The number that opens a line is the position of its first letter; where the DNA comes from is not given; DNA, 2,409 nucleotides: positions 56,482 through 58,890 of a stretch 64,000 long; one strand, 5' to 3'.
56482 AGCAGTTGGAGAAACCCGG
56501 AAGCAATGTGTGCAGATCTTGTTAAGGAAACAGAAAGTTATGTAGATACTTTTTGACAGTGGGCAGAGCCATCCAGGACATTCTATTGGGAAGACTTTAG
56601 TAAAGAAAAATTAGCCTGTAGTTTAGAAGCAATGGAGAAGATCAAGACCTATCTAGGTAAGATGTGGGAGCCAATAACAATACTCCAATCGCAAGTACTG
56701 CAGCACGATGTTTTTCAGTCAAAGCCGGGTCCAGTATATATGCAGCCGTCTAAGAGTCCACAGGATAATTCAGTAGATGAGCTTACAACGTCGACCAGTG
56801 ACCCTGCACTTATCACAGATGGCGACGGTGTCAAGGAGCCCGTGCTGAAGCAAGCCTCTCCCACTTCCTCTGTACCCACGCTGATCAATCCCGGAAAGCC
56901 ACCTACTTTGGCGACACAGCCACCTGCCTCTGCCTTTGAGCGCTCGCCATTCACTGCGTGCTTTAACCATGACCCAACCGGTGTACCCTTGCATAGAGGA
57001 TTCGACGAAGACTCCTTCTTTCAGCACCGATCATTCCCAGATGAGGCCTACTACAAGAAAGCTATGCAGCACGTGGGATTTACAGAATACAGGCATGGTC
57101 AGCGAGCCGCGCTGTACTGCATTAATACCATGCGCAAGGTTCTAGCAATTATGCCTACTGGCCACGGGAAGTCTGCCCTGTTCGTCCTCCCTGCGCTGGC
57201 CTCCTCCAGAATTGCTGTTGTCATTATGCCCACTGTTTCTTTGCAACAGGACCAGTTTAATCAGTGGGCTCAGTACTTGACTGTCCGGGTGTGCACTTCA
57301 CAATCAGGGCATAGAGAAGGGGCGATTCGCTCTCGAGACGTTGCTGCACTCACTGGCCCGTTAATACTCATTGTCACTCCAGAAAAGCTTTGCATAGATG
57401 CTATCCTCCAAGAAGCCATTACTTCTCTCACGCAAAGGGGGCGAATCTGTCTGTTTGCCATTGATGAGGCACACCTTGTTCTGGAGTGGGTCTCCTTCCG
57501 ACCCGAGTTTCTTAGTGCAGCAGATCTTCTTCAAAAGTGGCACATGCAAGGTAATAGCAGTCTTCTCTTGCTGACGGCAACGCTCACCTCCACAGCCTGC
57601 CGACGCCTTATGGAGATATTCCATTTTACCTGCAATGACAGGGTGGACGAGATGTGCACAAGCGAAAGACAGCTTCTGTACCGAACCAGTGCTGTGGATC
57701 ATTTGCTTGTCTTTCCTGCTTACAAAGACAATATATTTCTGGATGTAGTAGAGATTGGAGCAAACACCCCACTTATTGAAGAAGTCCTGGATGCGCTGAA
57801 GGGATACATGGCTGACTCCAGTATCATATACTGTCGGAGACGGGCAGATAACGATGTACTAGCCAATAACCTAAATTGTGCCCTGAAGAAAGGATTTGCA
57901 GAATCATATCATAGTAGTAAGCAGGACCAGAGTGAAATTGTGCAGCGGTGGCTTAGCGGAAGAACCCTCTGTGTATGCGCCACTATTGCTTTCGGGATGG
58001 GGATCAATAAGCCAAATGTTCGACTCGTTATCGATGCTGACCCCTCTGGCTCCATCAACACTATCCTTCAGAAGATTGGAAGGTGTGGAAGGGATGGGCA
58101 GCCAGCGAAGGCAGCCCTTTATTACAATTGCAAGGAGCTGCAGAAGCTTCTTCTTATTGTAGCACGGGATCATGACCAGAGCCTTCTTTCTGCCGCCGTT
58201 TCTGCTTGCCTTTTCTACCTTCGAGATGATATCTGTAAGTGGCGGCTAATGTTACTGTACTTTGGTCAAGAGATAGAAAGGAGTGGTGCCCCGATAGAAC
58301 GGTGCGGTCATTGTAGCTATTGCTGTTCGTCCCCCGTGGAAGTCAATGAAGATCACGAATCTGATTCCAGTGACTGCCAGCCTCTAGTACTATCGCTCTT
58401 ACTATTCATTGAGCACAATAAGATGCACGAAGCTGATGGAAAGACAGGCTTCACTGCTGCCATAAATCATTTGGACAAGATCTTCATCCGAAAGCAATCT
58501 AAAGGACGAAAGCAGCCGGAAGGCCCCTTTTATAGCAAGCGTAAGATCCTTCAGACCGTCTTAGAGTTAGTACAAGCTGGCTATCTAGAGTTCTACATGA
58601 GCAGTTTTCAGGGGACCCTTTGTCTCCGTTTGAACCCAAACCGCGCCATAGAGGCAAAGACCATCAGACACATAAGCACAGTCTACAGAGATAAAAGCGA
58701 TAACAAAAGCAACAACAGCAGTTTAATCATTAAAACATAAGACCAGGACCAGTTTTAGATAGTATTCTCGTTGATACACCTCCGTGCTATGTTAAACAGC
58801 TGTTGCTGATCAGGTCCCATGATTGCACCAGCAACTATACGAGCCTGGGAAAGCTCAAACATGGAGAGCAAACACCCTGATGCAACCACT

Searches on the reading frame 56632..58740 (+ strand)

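Call 5: search_protein_families(library=pfam, proteins=[window:56632-58740:+], max_evalue=0.01)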
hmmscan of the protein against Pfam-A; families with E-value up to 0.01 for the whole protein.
window:56632-58740:+ (702 aa): 3 families
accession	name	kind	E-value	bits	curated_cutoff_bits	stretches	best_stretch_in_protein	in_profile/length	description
PF00270.35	DEAD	-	9.6e-23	81.2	26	1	156-321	3-163/167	DEAD/DEAH box helicase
PF00271.37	Helicase_C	-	1.2e-11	45.3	23.5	1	387-489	8-110/110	Helicase conserved C-terminal domain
PF04851.21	ResIII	-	0.0015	18.9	22.5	1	158-285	9-139/164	Type III restriction enzyme, res subunit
